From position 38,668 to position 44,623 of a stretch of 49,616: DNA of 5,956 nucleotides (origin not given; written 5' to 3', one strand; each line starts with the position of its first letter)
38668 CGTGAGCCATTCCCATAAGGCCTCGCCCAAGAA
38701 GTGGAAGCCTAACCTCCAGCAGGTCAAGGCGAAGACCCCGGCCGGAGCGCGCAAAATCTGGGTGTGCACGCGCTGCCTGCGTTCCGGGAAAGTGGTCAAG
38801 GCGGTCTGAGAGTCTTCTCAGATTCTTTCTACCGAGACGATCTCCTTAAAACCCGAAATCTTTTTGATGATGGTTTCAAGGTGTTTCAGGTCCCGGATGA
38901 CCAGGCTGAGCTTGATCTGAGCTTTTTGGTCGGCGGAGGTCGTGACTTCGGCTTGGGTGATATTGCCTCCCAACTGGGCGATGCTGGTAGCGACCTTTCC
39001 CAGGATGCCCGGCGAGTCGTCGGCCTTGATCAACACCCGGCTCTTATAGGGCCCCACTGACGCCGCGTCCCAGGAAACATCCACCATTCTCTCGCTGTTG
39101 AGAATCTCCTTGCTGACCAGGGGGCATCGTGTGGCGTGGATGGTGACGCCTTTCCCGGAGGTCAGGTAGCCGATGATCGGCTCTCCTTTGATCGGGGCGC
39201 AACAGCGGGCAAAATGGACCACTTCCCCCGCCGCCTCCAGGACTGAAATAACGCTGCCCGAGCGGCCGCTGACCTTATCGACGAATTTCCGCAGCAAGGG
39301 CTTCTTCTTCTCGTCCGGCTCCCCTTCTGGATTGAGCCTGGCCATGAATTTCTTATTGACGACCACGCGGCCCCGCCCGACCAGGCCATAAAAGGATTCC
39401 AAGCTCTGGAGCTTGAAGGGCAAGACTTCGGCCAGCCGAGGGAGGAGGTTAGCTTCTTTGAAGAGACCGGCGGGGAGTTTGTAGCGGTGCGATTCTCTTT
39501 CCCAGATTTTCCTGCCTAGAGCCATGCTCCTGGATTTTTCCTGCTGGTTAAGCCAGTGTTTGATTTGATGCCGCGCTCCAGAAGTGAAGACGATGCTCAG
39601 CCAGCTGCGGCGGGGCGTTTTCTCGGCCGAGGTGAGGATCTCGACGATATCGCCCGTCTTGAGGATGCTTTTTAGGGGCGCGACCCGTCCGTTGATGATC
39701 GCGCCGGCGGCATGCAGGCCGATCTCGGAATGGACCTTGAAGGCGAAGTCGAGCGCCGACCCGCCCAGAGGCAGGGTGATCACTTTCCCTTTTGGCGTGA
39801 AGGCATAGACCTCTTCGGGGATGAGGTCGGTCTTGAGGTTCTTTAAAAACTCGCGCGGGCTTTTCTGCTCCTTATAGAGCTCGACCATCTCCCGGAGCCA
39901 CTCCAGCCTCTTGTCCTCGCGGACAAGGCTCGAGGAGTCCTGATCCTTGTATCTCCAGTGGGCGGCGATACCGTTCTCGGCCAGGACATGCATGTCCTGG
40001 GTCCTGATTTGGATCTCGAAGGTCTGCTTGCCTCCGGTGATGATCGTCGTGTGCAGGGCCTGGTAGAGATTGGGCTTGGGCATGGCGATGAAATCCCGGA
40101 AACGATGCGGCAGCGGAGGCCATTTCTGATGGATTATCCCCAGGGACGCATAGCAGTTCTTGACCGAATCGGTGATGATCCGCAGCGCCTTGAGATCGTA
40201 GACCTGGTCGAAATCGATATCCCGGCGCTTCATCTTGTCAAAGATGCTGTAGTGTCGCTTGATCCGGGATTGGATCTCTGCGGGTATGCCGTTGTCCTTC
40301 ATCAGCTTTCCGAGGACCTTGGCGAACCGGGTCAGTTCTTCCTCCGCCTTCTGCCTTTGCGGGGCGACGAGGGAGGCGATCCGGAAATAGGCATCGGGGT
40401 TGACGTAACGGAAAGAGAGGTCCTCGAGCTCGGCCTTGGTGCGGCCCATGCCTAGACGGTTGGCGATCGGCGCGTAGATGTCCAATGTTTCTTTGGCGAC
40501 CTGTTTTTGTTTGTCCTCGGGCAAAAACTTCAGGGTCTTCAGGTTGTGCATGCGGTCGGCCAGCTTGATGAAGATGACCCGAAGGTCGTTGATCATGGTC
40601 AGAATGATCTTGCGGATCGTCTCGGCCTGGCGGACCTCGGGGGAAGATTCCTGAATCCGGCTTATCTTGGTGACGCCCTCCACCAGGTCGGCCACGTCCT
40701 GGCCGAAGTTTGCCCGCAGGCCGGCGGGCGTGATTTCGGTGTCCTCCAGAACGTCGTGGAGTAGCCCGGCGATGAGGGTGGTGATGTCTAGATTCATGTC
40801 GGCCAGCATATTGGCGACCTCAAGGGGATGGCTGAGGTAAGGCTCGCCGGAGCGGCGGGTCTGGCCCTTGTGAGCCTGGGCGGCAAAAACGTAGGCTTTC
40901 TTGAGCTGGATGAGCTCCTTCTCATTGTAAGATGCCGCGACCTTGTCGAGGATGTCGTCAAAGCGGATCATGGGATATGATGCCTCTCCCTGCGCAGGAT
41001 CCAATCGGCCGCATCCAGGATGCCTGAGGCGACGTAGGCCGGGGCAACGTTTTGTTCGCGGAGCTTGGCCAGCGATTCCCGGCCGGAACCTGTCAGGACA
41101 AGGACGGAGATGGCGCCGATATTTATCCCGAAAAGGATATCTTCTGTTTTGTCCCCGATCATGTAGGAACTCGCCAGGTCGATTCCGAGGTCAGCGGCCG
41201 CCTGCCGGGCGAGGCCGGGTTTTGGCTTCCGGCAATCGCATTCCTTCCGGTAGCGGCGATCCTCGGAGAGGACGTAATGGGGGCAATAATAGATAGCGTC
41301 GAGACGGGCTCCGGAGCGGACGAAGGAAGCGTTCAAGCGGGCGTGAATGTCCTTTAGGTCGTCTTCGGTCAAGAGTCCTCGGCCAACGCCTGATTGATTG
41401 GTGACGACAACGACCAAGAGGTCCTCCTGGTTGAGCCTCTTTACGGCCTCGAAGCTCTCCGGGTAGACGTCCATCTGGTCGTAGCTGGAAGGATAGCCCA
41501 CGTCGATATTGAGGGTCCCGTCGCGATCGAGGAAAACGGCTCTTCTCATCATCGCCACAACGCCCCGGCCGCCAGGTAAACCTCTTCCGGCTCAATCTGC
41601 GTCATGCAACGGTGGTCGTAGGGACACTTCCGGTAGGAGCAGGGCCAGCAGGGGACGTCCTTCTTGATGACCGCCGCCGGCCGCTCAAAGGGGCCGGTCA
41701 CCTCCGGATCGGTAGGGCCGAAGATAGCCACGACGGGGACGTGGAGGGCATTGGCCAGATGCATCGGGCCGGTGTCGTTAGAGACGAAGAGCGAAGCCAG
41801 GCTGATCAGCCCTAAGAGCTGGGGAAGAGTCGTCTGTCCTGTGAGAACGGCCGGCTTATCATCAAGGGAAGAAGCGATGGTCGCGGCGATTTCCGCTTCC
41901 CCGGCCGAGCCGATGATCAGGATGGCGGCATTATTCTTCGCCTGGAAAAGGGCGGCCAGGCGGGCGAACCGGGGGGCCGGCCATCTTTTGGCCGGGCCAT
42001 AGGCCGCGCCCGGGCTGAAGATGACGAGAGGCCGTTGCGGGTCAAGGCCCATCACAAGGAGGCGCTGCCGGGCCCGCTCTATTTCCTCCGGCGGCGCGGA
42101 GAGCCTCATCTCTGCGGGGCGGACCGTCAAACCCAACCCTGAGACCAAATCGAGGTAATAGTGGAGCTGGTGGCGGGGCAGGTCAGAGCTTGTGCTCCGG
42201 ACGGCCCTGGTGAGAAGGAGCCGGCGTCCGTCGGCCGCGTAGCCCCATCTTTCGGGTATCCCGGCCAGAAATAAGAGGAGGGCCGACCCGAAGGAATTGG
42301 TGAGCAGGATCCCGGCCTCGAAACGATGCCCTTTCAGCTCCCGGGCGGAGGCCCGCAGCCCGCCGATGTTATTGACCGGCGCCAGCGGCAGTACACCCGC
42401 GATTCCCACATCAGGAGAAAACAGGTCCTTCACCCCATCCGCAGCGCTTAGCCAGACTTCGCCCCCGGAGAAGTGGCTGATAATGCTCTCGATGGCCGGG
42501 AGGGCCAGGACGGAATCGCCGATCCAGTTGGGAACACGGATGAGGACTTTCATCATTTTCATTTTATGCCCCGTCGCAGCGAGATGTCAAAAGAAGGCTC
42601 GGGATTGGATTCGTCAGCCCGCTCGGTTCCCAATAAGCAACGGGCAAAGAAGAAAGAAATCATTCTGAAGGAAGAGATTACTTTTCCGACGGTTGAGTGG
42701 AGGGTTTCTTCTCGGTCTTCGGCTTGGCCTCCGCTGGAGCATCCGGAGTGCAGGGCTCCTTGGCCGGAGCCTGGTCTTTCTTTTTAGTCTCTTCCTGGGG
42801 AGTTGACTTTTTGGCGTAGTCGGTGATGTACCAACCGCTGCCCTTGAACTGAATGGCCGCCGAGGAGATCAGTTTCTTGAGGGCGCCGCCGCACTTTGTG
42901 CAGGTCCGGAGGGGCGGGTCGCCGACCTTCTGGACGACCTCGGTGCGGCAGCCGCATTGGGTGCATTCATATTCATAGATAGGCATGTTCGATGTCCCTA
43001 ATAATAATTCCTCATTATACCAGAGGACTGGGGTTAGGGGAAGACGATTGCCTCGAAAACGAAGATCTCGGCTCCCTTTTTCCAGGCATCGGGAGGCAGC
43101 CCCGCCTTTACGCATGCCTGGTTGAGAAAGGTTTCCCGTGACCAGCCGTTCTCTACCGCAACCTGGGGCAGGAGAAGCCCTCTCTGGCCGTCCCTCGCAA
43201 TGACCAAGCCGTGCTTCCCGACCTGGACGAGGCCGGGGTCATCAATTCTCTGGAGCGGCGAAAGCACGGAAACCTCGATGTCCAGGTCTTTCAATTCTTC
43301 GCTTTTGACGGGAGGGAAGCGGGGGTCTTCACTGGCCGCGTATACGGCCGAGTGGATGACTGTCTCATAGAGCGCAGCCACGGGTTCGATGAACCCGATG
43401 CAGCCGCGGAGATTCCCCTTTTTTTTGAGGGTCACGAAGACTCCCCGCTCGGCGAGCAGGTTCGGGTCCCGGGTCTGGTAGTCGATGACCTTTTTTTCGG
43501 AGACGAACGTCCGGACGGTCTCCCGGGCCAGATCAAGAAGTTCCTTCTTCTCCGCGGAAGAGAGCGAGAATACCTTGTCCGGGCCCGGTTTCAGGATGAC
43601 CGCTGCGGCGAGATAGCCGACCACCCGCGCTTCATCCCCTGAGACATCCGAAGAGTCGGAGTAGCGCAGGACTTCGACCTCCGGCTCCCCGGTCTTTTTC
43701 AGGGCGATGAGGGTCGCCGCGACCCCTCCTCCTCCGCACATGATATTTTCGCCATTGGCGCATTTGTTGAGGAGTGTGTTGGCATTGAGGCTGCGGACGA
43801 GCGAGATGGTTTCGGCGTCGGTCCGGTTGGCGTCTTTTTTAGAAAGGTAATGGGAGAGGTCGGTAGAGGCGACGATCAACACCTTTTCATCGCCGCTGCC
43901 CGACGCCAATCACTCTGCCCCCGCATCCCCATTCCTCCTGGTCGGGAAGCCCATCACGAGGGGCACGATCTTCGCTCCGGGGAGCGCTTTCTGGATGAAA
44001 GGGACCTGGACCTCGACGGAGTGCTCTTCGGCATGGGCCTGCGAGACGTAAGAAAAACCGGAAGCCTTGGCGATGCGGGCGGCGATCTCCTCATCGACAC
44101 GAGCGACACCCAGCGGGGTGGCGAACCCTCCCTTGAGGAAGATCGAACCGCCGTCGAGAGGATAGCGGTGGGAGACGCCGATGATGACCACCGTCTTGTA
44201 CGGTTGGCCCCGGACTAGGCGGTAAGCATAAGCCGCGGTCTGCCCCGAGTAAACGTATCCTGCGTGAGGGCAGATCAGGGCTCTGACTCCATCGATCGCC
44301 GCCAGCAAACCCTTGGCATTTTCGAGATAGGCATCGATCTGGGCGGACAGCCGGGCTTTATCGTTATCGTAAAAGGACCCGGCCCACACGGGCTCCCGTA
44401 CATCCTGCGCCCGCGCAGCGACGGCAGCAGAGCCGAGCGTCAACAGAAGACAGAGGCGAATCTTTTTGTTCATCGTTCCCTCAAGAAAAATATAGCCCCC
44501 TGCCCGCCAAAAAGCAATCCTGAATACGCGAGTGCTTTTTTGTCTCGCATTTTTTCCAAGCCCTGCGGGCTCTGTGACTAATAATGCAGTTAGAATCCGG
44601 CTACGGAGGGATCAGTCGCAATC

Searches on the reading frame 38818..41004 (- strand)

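Call 11: search_protein_families(library=pfam, proteins=[window:38818-41004:-], max_evalue=0.01)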
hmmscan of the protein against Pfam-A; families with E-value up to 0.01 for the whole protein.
window:38818-41004:- (728 aa): 8 families
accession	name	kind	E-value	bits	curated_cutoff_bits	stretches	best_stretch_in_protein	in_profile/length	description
PF13328.12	HD_4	-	2e-50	171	27.2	1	37-186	1-155/156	HD domain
PF04607.23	RelA_SpoT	-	1.7e-38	131.8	27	1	246-355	1-111/113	Region found in RelA / SpoT proteins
PF02824.27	TGS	-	8.6e-16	58.2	22.2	1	399-458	1-60/60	TGS domain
PF13291.12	ACT_4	-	1.9e-15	57.7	27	1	652-727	4-80/80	ACT domain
PF01966.28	HD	-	5e-10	40.1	22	1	56-154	1-115/116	HD domain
PF01842.31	ACT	-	1.6e-08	34.6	27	1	656-716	2-61/66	ACT domain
PF19296.4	RelA_AH_RIS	-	6e-05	23.6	23.8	1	470-625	2-170/185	RelA/SpoT, AH and RIS domains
PF22629.2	ACT_AHAS_ss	-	0.00057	20.4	27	1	661-721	5-64/67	AHAS small subunit-like ACT domain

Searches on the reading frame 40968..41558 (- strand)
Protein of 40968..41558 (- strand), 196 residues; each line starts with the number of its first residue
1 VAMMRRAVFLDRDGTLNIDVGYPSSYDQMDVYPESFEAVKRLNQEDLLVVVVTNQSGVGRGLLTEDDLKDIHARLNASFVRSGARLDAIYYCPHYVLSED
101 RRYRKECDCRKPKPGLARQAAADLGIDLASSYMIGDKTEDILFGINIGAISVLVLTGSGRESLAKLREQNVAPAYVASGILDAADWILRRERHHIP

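Call 77: search_protein_families(library=pfam, proteins=[window:40968-41558:-], max_evalue=0.00001)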
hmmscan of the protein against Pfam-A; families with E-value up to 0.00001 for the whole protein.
window:40968-41558:- (196 aa): 2 families
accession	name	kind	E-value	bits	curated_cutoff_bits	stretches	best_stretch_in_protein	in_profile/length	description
PF13242.12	Hydrolase_like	-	3.9e-17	62.4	22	1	109-183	2-75/75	HAD-hyrolase-like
PF00702.32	Hydrolase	-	2.6e-07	31.6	26.4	0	27-148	95-191/191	haloacid dehalogenase-like hydrolase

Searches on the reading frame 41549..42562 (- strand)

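Call 11: search_protein_families(library=pfam, proteins=[window:41549-42562:-], max_evalue=0.01)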
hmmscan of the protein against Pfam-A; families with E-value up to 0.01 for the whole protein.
window:41549-42562:- (337 aa): 1 family
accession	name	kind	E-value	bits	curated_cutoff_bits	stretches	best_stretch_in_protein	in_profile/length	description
PF01075.23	Glyco_transf_9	-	2.9e-47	161.5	22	1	71-316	3-244/247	Glycosyltransferase family 9 (heptosyltransferase)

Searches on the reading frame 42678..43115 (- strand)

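Call 11: search_protein_families(library=pfam, proteins=[window:42678-43115:-], max_evalue=0.01)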
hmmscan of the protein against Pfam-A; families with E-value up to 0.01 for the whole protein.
window:42678-43115:- (145 aa): 2 families
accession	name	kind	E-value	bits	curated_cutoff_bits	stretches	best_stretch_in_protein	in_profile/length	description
PF09723.15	Zn_ribbon_8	-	9.8e-15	54.7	34.4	1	44-83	1-41/41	Zinc ribbon domain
PF23455.1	DUF7129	-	0.0032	17.6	30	1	48-80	11-38/45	Domain of unknown function (DUF7129)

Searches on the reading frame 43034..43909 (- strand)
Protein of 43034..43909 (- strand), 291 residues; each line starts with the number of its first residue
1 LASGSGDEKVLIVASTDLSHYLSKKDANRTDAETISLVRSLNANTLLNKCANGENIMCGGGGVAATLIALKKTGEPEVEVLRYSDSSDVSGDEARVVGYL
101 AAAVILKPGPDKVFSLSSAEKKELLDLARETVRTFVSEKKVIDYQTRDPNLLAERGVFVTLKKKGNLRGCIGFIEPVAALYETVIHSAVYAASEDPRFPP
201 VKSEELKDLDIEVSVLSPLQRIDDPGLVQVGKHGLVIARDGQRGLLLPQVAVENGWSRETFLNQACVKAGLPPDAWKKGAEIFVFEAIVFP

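Call 11: search_protein_families(library=pfam, proteins=[window:43034-43909:-], max_evalue=0.01)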
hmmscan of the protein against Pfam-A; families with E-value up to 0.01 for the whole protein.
window:43034-43909:- (291 aa): 2 families
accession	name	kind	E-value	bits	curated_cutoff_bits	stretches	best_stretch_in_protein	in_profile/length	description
PF01871.22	AMMECR1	-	1.5e-57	194.2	25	1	126-290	2-168/168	AMMECR1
PF01875.22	Memo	-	2.3e-16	60.2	27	1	7-102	167-268/269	Memo-like protein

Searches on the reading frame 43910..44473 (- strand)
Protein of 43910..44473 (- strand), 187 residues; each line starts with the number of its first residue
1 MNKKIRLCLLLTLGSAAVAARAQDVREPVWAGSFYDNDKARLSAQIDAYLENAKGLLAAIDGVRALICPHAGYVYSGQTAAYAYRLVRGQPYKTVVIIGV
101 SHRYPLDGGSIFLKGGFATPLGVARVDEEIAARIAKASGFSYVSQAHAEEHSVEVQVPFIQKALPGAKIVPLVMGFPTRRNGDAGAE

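Call 11: search_protein_families(library=pfam, proteins=[window:43910-44473:-], max_evalue=0.01)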
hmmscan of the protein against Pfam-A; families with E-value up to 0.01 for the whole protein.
window:43910-44473:- (187 aa): 1 family
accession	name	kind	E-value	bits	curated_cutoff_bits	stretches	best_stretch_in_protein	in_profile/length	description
PF01875.22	Memo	-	3.1e-39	135.2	27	1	28-178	2-150/269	Memo-like protein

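Call 13: find_encoding_contigs(protein=window:43910-44473:-, flank=3000, max_places=10)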
Protein window:43910-44473:- (187 aa): no gene with exactly this product is on record in the collection.

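Call 19: find_homologous_proteins(query=window:43910-44473:-, max_evalue=1e-20)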
Query window:43910-44473:- (187 aa): 352 proteins with E <= 1e-20 among 2332 candidates; the best 120 are listed.
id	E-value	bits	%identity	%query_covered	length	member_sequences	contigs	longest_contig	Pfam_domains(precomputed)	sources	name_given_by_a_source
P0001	2.6e-117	407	100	100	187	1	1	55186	PF01875.23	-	-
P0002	4.1e-77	276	72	97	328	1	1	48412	PF01875.23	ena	-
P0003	5.5e-74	266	69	97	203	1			PF01875.23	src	-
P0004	8.0e-74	265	68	97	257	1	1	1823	PF02900.24,PF01875.23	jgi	jgi:AmmeMemoRadiSam system protein B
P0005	3.6e-60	221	58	96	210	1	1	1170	PF01875.23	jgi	jgi:hypothetical protein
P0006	2.0e-55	205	63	86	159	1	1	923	PF01875.23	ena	-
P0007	4.9e-55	204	56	95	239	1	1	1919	PF01875.23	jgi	jgi:hypothetical protein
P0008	3.4e-53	198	57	86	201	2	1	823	PF01875.23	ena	-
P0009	4.1e-52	195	57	94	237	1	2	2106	PF01875.23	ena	-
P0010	1.7e-49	186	57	84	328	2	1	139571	PF01875.23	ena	-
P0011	3.1e-49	185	49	98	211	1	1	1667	PF01875.23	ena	-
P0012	5.6e-49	184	58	94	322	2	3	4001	PF01875.23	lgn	-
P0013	4.3e-47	178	56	83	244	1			PF02900.24,PF01875.23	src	-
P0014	2.1e-44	170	55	91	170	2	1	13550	PF01875.23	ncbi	ncbi:MAG: AmmeMemoRadiSam system protein B, partial [Candidatus Aminicenantes bacterium RBG_13_64_14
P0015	1.6e-39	154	49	82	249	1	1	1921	PF01875.23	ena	-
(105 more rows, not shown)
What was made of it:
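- Relatives of the window's Memo protein are named Aminicenantes (call 19).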

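Call 20: find_encoding_contigs(protein=P0002, flank=5000, max_places=4)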
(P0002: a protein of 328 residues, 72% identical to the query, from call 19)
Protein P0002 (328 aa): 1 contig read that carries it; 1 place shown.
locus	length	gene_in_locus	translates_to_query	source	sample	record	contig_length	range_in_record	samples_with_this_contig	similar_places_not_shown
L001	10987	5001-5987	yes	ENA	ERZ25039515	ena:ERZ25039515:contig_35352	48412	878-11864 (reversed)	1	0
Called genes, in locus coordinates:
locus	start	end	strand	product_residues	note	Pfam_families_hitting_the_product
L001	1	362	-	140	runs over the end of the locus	PF01250:Ribosomal_S6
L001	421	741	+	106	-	-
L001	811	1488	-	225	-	-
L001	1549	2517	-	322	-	PF13793:Pribosyltran_N, PF01386:Ribosomal_L25p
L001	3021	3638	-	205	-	PF00288:GHMP_kinases_N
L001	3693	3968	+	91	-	-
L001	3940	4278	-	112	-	-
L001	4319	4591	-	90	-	-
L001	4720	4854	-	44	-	-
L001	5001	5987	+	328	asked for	PF01875:Memo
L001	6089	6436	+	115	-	PF01871:AMMECR1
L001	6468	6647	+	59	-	PF12161:HsdM_N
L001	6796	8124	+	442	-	PF02384:N6_Mtase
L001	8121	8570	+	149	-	-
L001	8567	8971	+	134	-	-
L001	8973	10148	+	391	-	PF01420:Methylase_S (faint)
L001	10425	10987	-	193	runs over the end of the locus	PF18186:SLATT_4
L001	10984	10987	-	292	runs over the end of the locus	?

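Call 21: find_encoding_contigs(protein=P0010, flank=5000, max_places=4)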
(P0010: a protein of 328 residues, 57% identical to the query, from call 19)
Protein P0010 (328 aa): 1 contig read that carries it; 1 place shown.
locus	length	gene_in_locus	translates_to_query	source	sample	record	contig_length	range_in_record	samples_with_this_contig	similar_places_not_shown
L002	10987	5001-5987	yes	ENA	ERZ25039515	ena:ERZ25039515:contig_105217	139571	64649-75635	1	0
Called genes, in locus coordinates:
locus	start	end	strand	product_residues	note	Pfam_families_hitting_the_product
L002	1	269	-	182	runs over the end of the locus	PF01195:Pept_tRNA_hydro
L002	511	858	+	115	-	-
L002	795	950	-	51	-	PF01386:Ribosomal_L25p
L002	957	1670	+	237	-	-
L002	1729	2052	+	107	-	-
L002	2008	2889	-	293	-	PF00288:GHMP_kinases_N, PF08544:GHMP_kinases_C (weak)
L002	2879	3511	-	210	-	-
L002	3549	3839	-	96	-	-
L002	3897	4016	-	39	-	-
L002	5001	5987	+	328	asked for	PF01875:Memo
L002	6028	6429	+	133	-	PF01871:AMMECR1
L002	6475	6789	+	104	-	PF09723:Zn_ribbon_8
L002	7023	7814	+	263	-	PF01075:Glyco_transf_9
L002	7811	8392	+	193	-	PF00702:Hydrolase (weak), PF08645:PNK3P (weak), PF13242:Hydrolase_like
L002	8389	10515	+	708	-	PF01966:HD, PF13328:HD_4, PF04607:RelA_SpoT, PF02824:TGS, PF28438:RelA_RIS, PF01842:ACT, PF13291:ACT_4, PF22629:ACT_AHAS_ss (faint)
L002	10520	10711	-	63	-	PF00830:Ribosomal_L28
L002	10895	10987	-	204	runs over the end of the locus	-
